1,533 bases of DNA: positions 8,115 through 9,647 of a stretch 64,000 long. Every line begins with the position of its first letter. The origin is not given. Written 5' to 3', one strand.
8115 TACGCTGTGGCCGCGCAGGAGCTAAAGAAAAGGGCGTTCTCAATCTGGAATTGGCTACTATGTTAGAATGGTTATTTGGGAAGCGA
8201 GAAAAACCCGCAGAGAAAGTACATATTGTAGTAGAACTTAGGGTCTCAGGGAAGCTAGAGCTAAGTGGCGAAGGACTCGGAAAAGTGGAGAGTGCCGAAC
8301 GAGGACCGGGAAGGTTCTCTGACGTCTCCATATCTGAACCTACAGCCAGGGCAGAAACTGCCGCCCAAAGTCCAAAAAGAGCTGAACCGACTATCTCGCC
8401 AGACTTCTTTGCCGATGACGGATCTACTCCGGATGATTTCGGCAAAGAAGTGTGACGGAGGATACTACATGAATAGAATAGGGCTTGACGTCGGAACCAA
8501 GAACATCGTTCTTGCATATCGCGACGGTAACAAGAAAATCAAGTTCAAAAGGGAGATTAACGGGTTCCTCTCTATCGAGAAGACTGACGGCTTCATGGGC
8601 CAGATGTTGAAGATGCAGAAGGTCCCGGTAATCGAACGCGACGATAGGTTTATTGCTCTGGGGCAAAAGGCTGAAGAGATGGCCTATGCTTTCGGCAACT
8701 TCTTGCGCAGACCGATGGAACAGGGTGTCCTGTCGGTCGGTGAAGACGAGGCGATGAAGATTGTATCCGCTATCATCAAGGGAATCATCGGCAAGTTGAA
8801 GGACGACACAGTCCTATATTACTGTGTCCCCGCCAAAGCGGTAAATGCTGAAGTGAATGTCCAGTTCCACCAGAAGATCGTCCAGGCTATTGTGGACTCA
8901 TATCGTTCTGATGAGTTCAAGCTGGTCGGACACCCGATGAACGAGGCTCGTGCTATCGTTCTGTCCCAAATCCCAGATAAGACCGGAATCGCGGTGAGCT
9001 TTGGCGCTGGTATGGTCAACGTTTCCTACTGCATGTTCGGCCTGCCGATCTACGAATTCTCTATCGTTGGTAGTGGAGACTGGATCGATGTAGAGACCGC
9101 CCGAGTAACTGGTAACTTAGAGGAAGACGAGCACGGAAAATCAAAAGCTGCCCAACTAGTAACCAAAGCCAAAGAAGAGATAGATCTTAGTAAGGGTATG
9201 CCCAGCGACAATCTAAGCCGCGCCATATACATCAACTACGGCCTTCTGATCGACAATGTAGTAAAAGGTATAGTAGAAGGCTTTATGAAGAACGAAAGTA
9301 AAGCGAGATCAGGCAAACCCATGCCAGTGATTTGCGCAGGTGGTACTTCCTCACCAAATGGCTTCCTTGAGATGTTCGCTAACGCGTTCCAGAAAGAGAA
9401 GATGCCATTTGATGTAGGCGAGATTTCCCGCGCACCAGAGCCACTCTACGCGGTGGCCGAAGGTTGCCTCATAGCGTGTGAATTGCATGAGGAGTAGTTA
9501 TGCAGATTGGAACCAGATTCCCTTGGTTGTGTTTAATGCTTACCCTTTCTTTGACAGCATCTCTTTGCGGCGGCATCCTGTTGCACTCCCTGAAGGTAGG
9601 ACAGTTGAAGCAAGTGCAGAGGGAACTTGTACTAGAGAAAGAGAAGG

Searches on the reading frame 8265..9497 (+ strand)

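Call 18: search_protein_families(library=pfam, proteins=[window:8265-9497:+], max_evalue=0.01)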
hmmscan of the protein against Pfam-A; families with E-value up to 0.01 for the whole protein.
window:8265-9497:+ (410 aa): 1 family
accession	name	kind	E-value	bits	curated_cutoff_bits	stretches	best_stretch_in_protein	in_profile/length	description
PF25216.1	Volactin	-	7.1e-61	206.9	35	1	72-404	3-320/321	Volactin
